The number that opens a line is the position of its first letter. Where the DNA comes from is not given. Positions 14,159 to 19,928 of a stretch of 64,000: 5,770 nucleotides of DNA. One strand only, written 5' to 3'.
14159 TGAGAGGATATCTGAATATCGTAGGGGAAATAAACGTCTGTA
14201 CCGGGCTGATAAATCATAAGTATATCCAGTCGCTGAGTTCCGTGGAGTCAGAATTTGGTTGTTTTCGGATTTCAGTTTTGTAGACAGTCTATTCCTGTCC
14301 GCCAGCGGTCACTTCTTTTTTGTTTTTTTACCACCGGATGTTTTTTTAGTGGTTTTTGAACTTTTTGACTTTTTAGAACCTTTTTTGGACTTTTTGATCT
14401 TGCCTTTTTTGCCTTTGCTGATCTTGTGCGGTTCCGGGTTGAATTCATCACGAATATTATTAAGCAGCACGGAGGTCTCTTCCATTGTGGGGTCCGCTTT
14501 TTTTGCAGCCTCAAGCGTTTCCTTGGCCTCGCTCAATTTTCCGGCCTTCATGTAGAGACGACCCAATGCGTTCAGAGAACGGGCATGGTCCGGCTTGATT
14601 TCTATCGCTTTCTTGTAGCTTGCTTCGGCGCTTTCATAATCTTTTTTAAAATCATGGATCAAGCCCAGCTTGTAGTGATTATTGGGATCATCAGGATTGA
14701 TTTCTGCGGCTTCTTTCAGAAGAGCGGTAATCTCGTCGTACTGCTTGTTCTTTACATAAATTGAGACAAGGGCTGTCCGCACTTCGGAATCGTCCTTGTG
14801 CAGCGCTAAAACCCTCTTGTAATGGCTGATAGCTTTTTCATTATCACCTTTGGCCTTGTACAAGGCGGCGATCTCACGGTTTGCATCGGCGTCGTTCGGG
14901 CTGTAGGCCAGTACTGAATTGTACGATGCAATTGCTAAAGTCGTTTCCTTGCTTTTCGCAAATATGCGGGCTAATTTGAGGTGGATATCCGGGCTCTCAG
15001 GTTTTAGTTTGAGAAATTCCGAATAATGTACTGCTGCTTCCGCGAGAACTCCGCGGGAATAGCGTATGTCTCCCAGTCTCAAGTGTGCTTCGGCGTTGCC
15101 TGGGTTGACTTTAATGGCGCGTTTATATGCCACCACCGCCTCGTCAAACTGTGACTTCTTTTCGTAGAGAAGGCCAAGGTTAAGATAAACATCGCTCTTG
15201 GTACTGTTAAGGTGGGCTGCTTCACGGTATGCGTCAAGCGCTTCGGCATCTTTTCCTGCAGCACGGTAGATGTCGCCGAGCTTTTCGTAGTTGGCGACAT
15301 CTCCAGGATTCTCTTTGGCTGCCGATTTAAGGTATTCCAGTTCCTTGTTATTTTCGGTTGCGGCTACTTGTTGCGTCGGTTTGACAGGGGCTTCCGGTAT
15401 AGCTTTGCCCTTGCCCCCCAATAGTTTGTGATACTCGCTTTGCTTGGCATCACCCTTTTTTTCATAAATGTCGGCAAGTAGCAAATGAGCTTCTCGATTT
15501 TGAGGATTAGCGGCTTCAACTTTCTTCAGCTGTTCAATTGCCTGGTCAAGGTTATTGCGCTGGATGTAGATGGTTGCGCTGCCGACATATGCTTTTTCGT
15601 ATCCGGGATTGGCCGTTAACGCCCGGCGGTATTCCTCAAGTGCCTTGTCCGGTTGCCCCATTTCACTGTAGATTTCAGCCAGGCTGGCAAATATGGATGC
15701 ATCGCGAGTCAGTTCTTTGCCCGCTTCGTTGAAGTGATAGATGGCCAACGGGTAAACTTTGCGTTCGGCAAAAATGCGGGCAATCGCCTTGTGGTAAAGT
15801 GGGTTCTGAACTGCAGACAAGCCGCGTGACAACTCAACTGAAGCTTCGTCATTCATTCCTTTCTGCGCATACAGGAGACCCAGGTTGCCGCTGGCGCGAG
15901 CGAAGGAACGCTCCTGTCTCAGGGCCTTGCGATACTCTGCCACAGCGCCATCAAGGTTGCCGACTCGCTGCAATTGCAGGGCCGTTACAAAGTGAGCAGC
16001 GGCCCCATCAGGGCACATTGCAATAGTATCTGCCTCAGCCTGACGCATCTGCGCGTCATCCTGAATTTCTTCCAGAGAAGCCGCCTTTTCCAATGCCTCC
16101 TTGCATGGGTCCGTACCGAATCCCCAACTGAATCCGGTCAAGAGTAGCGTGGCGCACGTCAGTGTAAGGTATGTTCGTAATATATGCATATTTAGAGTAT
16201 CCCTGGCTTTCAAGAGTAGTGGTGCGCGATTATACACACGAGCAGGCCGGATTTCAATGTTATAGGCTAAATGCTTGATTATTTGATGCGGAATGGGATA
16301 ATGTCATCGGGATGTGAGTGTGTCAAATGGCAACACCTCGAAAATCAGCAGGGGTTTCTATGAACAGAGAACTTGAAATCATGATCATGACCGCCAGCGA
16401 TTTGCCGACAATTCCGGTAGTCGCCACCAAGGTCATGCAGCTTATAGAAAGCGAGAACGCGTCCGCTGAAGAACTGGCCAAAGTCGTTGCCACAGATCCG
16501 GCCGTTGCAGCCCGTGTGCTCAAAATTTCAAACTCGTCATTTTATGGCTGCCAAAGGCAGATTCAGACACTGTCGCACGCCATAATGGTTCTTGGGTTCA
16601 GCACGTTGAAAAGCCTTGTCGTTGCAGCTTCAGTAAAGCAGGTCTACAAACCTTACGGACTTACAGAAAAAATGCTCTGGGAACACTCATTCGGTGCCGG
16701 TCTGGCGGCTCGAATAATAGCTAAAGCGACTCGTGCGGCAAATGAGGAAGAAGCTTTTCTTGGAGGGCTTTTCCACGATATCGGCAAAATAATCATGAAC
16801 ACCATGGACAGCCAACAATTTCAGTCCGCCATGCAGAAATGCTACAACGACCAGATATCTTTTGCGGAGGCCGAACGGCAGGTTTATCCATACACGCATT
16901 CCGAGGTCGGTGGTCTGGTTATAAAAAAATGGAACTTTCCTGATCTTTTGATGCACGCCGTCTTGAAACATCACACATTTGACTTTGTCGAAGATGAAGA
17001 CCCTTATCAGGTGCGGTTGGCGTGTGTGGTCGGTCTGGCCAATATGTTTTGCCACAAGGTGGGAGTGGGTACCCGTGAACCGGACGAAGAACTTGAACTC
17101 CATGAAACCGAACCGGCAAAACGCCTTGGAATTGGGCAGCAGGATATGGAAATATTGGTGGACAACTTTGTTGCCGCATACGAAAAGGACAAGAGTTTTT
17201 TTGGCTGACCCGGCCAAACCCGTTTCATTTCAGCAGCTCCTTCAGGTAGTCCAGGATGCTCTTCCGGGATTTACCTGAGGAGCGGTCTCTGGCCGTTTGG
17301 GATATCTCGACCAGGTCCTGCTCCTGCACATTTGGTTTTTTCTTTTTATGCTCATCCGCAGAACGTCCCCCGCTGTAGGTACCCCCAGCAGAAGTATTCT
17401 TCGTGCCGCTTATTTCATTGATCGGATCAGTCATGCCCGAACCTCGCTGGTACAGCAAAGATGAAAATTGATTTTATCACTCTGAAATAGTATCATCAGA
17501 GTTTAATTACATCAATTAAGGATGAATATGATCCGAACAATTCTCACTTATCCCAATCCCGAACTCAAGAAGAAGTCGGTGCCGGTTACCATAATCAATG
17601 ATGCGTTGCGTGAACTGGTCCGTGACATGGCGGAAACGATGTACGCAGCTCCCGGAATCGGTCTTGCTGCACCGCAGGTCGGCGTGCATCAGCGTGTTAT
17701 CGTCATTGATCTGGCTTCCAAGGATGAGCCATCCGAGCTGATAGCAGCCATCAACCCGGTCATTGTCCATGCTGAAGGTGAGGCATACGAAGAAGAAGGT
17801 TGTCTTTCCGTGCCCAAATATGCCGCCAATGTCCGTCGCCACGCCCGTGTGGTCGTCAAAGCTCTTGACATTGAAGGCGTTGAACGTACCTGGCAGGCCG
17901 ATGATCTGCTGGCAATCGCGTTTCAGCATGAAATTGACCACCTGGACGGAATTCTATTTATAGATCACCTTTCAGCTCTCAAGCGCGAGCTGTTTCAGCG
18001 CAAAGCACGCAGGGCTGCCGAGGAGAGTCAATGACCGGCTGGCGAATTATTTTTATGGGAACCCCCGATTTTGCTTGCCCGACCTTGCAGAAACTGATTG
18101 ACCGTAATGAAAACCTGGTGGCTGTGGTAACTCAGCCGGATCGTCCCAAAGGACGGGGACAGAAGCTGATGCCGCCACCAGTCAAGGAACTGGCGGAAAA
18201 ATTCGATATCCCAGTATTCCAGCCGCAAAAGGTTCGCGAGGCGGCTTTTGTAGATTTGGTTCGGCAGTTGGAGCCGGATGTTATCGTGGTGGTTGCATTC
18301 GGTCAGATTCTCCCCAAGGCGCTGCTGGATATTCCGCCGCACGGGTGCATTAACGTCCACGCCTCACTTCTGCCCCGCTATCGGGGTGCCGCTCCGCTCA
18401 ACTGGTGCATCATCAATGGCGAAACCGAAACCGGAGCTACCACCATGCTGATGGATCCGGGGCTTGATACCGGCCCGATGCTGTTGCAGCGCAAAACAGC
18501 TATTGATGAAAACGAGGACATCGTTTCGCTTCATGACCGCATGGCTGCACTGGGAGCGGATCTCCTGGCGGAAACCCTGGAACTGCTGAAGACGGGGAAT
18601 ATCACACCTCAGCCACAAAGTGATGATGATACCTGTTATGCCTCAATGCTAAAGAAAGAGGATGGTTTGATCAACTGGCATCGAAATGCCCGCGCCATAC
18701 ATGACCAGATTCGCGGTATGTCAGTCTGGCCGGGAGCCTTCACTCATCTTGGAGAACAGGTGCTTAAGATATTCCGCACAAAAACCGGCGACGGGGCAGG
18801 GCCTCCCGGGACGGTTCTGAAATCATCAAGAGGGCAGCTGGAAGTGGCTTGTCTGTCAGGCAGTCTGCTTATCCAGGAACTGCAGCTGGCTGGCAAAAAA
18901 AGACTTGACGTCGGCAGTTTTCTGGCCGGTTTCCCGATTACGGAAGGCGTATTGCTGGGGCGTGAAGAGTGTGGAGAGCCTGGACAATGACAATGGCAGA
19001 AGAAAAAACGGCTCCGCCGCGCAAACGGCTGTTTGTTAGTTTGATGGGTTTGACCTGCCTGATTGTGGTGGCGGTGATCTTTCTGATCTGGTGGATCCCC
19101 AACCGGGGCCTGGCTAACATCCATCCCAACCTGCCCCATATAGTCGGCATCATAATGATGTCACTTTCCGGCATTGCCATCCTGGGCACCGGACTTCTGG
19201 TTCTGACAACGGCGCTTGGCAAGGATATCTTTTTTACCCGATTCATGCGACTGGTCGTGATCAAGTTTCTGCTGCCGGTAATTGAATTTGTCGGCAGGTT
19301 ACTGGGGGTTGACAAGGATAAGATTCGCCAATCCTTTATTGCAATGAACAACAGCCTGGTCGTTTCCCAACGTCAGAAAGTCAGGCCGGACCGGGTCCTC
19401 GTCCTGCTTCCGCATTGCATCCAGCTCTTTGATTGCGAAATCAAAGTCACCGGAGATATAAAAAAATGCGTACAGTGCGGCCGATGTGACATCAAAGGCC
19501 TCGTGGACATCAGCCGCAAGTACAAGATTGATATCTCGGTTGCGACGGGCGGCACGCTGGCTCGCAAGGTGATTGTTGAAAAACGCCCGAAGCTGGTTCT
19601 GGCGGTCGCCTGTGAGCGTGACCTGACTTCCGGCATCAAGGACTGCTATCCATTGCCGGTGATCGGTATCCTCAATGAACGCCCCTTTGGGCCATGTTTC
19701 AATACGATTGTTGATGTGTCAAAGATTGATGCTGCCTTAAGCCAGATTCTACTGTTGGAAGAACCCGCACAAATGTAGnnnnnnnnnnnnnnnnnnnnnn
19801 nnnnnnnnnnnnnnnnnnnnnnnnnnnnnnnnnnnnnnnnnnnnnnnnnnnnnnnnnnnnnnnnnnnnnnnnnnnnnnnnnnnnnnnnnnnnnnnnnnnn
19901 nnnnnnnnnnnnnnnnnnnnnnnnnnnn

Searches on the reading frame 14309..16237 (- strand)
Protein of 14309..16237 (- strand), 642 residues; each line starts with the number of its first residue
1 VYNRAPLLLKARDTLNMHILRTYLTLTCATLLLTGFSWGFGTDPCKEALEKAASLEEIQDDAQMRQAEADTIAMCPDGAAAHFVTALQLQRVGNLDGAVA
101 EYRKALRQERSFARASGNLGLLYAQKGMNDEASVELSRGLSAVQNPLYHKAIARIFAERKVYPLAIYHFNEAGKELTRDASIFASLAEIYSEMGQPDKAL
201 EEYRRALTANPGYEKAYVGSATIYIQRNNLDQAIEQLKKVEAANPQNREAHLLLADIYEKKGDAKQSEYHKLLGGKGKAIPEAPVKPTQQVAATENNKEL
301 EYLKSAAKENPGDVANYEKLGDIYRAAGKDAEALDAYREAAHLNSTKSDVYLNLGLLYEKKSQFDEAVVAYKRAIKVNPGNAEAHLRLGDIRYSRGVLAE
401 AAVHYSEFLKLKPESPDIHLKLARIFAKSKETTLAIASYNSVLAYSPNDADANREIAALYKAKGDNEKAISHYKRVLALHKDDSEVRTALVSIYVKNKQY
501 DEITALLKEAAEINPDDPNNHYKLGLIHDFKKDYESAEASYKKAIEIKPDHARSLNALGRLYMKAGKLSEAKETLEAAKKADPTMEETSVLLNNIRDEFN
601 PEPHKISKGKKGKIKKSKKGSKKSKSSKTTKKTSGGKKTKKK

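Call 16: search_protein_families(library=ncbifam, proteins=[window:14309-16237:-], max_evalue=0.00001)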
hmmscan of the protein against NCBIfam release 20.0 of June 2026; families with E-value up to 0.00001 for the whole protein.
window:14309-16237:- (642 aa): 33 families (the best 25 are shown)
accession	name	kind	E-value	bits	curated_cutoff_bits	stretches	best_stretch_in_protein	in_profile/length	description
TIGR02917.1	PEP_TPR_lipo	equivalog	5.2e-62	209.9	312.2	2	297-592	380-675/899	XrtA/PEP-CTERM system TPR-repeat protein PrsT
NF040959.1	MamA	equivalog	5.7e-46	156.5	200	3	426-577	47-198/204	magnetosome protein MamA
TIGR02521.1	type_IV_pilW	equivalog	9.9e-39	133.3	154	2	484-594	31-140/234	type IV pilus biogenesis/stability protein PilW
NF033758.1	gliding_GltE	equivalog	1.2e-33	116.8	225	2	371-582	75-286/411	adventurous gliding motility TPR repeat lipoprotein GltE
NF033762.1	social_mot_Tgl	equivalog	8.1e-32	110.5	225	3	79-265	31-221/252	social motility TPR repeat lipoprotein Tgl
NF002725.1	PRK02603.1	equivalog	1e-23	84.2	143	1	325-401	46-125/173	photosystem I assembly protein Ycf3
NF033920.0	C39_PA2778_fam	equivalog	3.8e-23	82.2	150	0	289-379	164-255/255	PA2778 family cysteine peptidase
TIGR02552.1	LcrH_SycD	equivalog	1.1e-22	80.2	104.8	1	511-593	45-127/136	SycD/LcrH family type III secretion system chaperone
TIGR00540.1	TPR_hemY_coli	hypoth_equivalog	1.9e-20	73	142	0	327-407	305-384/385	heme biosynthesis-associated TPR protein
NF047371.1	FlcA_CTERM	equivalog_domain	5.1e-20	71.5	300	2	317-410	441-535/646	periplasmic flagellar collar protein FlcA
TIGR03939.1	PGA_TPR_OMP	equivalog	7.4e-20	70.7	366.65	2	299-456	38-194/800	poly-beta-1,6 N-acetyl-D-glucosamine export porin PgaA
NF008520.0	PRK11447.1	equivalog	4.5e-19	67.8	858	0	407-472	594-659/1157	cellulose synthase complex outer membrane protein BcsC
TIGR02795.1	tol_pal_ybgF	equivalog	4.2e-17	62.8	90.1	1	360-454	14-114/119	tol-pal system protein YbgF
NF008757.0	PRK11788.1-5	equivalog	6.2e-16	58.5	363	2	346-597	34-294/388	lipopolysaccharide assembly protein LapB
NF008756.0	PRK11788.1-4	equivalog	3.8e-15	55.8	474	0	180-266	180-267/389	lipopolysaccharide assembly protein LapB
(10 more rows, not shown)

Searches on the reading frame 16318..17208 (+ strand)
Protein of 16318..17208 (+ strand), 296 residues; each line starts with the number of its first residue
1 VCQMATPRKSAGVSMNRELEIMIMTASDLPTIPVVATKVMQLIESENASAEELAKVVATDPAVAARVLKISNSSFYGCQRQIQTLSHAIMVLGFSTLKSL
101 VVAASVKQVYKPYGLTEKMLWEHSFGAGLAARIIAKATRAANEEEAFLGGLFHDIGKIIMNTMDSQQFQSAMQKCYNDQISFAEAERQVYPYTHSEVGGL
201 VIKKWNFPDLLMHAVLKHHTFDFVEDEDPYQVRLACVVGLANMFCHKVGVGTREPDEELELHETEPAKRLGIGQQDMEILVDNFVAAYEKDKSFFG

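Call 16: search_protein_families(library=ncbifam, proteins=[window:16318-17208:+], max_evalue=0.00001)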
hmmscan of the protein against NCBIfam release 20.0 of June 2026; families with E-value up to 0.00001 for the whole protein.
window:16318-17208:+ (296 aa): 1 family
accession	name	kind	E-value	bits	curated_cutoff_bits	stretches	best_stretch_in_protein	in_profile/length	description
TIGR00277.1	HDIG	domain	1.4e-06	28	27.6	1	120-219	5-82/84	HDIG domain-containing metalloprotein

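Call 53: search_protein_families(library=pfam, proteins=[window:16318-17208:+], max_evalue=0.001)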
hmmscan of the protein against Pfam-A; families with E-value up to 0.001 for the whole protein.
window:16318-17208:+ (296 aa): 3 families
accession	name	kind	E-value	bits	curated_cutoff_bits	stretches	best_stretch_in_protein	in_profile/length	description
PF08668.18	HDOD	-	1.7e-58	197.8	22.9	1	29-220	1-195/196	HDOD domain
PF01966.28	HD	-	3.2e-08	34.3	22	1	121-223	2-90/116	HD domain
PF18019.7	Cas3_HD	-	0.00096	19.7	23.1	0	119-226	28-135/207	Cas3, HD domain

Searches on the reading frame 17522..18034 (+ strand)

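Call 16: search_protein_families(library=ncbifam, proteins=[window:17522-18034:+], max_evalue=0.00001)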
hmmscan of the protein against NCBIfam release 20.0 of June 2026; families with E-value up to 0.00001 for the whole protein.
window:17522-18034:+ (170 aa): 6 families
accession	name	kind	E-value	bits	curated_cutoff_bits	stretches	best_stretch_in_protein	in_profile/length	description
TIGR00079.1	pept_deformyl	equivalog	4e-49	166.3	103.95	1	6-161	3-158/161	peptide deformylase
NF001159.1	PRK00150.1-3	subfamily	3.4e-48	163.3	125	1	4-164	2-164/167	peptide deformylase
NF009484.0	PRK12846.1-5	equivalog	1.8e-43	148.1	190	1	4-161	3-158/165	peptide deformylase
NF009483.0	PRK12846.1-4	equivalog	3.7e-29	101.7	267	1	3-166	2-168/193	peptide deformylase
NF011189.0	PRK14595.1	equivalog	1.6e-22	79.9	232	1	4-151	3-147/162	peptide deformylase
NF006670.0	PRK09218.1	equivalog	3.3e-18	66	162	1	14-145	11-135/136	peptide deformylase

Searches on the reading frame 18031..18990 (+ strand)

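Call 16: search_protein_families(library=ncbifam, proteins=[window:18031-18990:+], max_evalue=0.00001)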
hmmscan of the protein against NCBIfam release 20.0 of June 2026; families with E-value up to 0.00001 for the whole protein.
window:18031-18990:+ (319 aa): 7 families
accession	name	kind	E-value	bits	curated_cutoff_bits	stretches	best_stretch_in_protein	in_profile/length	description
TIGR00460.1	fmt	equivalog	1.9e-91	306.5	201.5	1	5-300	2-303/315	methionyl-tRNA formyltransferase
NF005998.1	PRK08125.1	equivalog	1.3e-57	195.6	777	1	10-287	7-282/649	bifunctional UDP-4-amino-4-deoxy-L-arabinose formyltransferase/UDP-glucuronic acid oxidase ArnA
NF005414.0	PRK06988.1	equivalog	9.8e-48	162.7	316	1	5-283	4-284/311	formyltransferase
TIGR00639.1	PurN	equivalog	1.2e-17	64.1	150.1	1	63-189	61-187/192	phosphoribosylglycinamide formyltransferase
NF004684.0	PRK06027.1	subfamily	5.7e-14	52.5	223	1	66-180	150-264/286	formyltetrahydrofolate deformylase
TIGR00655.1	PurU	equivalog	1.6e-12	47.7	285.95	1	51-177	124-256/280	formyltetrahydrofolate deformylase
NF005755.0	PRK07579.1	equivalog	5.5e-11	42.8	238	1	83-197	67-179/245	dTDP-4-amino-4,6-dideoxyglucose formyltransferase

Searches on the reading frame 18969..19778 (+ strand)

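Call 16: search_protein_families(library=ncbifam, proteins=[window:18969-19778:+], max_evalue=0.00001)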
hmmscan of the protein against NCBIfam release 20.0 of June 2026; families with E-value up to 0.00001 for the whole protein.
window:18969-19778:+ (269 aa): 0 families

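Call 53: search_protein_families(library=pfam, proteins=[window:18969-19778:+], max_evalue=0.001)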
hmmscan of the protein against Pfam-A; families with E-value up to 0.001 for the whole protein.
window:18969-19778:+ (269 aa): 1 family
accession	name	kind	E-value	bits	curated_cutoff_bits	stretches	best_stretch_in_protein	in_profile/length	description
PF01976.22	DUF116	-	4.1e-55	185.9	25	1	104-256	2-154/155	Protein of unknown function DUF116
